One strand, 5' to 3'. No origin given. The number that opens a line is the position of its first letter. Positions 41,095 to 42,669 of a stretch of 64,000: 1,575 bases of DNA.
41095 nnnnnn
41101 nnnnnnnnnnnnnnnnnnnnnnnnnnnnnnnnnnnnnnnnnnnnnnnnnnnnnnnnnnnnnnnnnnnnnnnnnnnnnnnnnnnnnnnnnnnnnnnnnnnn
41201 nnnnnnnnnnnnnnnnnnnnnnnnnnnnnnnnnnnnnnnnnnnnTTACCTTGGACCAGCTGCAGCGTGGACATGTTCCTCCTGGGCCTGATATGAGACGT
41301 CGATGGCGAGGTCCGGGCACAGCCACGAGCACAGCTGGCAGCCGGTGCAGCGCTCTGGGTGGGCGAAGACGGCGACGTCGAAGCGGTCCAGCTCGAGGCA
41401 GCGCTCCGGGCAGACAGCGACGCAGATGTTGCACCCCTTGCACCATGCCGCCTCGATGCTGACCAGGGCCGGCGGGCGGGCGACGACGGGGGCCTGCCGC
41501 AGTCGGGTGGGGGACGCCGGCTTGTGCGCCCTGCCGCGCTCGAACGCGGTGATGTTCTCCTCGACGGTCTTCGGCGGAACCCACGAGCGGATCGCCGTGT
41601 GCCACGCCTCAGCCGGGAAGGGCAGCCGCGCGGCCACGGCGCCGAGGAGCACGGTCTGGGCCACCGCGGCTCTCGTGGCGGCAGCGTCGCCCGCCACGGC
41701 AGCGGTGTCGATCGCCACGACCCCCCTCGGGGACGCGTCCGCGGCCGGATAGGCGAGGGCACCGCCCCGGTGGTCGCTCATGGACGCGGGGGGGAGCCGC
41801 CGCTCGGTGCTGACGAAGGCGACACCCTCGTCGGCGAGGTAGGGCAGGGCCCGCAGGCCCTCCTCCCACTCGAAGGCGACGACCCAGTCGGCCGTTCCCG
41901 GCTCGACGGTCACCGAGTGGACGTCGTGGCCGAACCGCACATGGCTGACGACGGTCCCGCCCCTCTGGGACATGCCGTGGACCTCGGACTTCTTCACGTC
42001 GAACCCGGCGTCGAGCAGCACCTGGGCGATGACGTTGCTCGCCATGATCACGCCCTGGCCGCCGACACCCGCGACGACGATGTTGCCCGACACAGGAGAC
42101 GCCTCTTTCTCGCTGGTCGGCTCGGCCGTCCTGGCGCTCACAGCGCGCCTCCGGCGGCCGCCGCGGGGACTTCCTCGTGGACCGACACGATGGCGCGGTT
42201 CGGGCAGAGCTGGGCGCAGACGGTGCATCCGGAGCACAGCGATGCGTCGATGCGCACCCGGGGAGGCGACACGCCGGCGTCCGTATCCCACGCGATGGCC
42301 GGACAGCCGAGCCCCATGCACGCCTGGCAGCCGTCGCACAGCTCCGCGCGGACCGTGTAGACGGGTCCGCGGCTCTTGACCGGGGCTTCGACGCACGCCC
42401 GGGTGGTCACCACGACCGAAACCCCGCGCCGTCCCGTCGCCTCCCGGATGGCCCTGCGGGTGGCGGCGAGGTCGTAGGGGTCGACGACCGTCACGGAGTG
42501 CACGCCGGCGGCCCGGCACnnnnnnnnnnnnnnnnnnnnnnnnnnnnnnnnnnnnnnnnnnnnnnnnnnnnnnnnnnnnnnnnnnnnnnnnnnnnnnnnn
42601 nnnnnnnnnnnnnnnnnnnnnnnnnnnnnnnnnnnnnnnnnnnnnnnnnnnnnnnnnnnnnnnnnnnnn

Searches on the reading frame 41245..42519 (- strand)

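Call 5: search_protein_families(library=pfam, proteins=[window:41245-42519:-])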
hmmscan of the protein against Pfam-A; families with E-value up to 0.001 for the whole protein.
window:41245-42519:- (424 aa): 9 families
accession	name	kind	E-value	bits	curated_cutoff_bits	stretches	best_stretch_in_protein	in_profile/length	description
PF01558.24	POR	-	5e-32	111.9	27.4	1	153-330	1-172/173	Pyruvate ferredoxin/flavodoxin oxidoreductase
PF00037.32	Fer4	-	9.1e-08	32.1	21.1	1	387-406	4-23/24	4Fe-4S binding domain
PF14697.11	Fer4_21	-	1.2e-07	32.2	35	1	352-377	33-59/59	4Fe-4S dicluster domain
PF12797.12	Fer4_2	-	2.4e-07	30.7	24.5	0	353-372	3-22/22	4Fe-4S binding domain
PF12838.12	Fer4_7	-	9.1e-07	29.7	27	1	360-402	2-49/52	4Fe-4S dicluster domain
PF13237.11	Fer4_10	-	2.4e-05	24.6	25.5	1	353-402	2-53/53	4Fe-4S dicluster domain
PF13187.11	Fer4_9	-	4.5e-05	23.8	27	1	360-404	2-50/52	4Fe-4S dicluster domain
PF13484.11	Fer4_16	-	8.9e-05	23.6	30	0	359-371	52-64/66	4Fe-4S double cluster binding domain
PF12837.12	Fer4_6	-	0.00049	20.4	25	0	358-374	7-23/24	4Fe-4S binding domain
